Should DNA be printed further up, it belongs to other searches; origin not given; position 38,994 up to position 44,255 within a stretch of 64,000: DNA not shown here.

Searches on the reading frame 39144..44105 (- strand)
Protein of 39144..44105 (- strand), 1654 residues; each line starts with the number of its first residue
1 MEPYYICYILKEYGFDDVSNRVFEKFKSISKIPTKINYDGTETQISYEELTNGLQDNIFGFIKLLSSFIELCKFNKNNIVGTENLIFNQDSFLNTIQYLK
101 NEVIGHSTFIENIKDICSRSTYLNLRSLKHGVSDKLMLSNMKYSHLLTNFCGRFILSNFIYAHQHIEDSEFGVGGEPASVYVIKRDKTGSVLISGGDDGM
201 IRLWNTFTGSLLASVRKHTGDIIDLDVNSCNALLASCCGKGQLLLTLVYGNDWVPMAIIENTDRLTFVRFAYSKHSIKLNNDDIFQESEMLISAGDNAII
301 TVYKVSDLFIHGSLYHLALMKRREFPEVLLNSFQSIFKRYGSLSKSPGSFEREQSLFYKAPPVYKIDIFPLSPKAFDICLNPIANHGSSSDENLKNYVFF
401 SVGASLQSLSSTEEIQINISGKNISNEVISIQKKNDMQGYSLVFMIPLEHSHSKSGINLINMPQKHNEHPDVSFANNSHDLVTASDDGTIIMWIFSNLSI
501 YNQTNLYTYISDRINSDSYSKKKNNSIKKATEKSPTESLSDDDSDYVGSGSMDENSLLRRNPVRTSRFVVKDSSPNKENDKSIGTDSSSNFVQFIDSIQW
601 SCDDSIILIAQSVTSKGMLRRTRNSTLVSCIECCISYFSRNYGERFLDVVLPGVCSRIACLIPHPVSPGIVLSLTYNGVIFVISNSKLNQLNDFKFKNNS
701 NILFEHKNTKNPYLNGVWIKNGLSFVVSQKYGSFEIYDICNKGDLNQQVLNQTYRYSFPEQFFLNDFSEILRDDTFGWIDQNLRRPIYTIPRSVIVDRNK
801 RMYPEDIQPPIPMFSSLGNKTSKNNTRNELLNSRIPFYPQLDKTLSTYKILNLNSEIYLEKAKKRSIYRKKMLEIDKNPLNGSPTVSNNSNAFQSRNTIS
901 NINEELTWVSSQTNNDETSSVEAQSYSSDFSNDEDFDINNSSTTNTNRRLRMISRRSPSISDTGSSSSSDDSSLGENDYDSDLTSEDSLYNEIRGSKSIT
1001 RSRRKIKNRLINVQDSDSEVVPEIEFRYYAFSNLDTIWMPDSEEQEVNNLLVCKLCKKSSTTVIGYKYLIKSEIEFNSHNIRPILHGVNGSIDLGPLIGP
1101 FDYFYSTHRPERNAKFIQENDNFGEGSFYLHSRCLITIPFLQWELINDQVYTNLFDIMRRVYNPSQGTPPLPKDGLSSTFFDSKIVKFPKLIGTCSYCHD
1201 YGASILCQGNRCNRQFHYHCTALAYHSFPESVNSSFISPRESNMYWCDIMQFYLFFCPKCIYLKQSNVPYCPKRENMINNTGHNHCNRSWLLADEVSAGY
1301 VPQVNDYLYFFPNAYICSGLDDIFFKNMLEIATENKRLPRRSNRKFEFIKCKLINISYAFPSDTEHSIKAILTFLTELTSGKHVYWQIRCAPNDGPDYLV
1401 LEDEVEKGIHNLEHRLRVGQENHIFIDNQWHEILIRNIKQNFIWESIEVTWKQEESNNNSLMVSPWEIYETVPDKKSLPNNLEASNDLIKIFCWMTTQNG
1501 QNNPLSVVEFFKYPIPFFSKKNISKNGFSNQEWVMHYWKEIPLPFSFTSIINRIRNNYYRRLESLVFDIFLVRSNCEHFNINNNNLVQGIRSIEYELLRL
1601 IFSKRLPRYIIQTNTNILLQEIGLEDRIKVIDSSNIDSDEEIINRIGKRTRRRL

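Call 57: search_protein_families(library=pfam, proteins=[window:39144-44105:-], max_evalue=0.00001)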
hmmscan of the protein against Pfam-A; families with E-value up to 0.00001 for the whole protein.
window:39144-44105:- (1654 aa): 6 families
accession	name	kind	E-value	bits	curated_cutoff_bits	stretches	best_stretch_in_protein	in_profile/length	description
PF25174.1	Beta-prop_THOC3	-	1.8e-08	34.1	305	1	175-238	169-232/272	THOC3 beta-propeller domain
PF25173.1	Beta-prop_WDR3_1st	-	3e-08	34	154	1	178-242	30-94/184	WDR3 first beta-propeller domain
PF24814.1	WD40_Prp19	-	1.2e-07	31.5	320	0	180-243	52-115/281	Prp19 WD40 domain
PF00439.30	Bromodomain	-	2.7e-07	30.9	21.7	1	1536-1585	28-77/84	Bromodomain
PF00400.38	WD40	-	4.8e-07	30.5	27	0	180-205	14-39/39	WD domain, G-beta repeat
PF24817.1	WD40_WDHD1_1st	-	3.2e-06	27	109.9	0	178-243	87-152/291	WDHD1 first WD40 domain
